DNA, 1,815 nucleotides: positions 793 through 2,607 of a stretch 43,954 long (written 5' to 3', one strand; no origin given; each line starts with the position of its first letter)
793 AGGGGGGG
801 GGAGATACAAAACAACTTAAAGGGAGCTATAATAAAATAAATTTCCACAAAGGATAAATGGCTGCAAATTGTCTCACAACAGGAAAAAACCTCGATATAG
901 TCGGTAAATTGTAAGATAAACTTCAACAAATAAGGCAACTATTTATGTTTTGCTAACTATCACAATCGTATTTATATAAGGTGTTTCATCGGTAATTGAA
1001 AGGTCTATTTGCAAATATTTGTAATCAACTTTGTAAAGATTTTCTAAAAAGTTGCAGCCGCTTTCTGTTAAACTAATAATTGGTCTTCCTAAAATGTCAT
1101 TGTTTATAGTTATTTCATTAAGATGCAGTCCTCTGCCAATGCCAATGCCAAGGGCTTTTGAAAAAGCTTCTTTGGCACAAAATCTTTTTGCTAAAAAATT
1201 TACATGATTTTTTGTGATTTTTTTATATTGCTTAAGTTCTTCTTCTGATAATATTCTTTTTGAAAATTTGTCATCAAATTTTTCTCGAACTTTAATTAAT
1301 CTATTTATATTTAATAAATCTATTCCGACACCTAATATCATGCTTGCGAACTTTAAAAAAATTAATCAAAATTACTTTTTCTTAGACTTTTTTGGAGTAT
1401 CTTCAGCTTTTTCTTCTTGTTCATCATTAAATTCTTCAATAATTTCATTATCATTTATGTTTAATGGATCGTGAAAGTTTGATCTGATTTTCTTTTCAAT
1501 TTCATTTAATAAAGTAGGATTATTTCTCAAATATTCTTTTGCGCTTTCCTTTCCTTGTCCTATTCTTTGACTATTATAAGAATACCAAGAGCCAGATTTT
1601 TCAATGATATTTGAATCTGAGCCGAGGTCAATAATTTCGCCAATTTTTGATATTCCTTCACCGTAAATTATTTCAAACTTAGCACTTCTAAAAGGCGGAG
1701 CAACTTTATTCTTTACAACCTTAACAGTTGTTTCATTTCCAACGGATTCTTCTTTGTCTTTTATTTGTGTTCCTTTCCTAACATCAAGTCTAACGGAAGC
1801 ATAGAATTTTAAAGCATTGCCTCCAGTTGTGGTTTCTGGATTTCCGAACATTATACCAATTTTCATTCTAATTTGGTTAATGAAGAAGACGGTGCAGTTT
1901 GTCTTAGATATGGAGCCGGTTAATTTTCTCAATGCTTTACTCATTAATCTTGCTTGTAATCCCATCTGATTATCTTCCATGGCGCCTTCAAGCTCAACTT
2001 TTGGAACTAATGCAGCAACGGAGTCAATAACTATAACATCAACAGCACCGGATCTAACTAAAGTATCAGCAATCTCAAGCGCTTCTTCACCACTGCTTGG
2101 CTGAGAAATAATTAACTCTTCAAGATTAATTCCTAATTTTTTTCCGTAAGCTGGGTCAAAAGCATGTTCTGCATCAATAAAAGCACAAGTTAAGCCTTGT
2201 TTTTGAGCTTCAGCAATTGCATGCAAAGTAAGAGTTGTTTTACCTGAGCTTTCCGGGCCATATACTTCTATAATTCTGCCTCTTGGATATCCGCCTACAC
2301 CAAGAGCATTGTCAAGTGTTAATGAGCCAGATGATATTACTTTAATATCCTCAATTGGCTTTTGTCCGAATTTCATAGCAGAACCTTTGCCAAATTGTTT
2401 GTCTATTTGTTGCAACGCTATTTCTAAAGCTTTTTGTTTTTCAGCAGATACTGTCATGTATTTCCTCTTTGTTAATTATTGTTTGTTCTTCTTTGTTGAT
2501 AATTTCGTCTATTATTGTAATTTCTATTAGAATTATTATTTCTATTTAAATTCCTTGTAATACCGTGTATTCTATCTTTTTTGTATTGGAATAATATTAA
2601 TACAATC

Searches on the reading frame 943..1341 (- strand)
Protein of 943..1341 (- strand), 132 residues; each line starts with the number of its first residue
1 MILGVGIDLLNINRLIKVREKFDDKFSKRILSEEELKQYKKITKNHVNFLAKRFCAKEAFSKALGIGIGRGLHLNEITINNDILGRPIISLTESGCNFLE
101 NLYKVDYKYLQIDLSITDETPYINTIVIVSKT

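Call 11: search_protein_families(library=pfam, proteins=[window:943-1341:-], max_evalue=0.1)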
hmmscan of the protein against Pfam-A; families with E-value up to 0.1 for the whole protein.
window:943-1341:- (132 aa): 2 families
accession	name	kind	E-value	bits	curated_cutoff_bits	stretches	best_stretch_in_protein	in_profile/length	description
PF01648.25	ACPS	-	1.2e-16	61.1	25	1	4-91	1-88/111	4'-phosphopantetheinyl transferase superfamily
PF18110.6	BRCC36_C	-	0.079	13.5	23.1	0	29-56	10-38/81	BRCC36 C-terminal helical domain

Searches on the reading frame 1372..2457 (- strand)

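Call 95: search_protein_families(library=pfam, proteins=[window:1372-2457:-], max_evalue=0.001)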
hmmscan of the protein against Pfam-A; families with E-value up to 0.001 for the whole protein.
window:1372-2457:- (361 aa): 7 families
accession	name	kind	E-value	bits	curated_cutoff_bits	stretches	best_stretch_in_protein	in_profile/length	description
PF00154.27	RecA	-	3.4e-138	459.8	27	1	9-270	1-262/262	recA bacterial DNA recombination protein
PF21096.2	RecA_C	-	1.8e-26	92.5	27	1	273-328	1-56/57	RecA C-terminal domain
PF08423.17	Rad51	-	2.1e-09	37.5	22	1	39-230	6-213/244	Rad51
PF06745.19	ATPase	-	5.7e-09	36.1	26.6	1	47-218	7-178/231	KaiC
PF13481.12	AAA_25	-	6.9e-05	23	27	0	55-85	28-58/195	AAA domain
PF01637.24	ATPase_2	-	8.9e-05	22.8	33.2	1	61-108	21-68/225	ATPase domain predominantly from Archaea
PF13479.12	AAA_24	-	0.00097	19.5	27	0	63-153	5-79/195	AAA domain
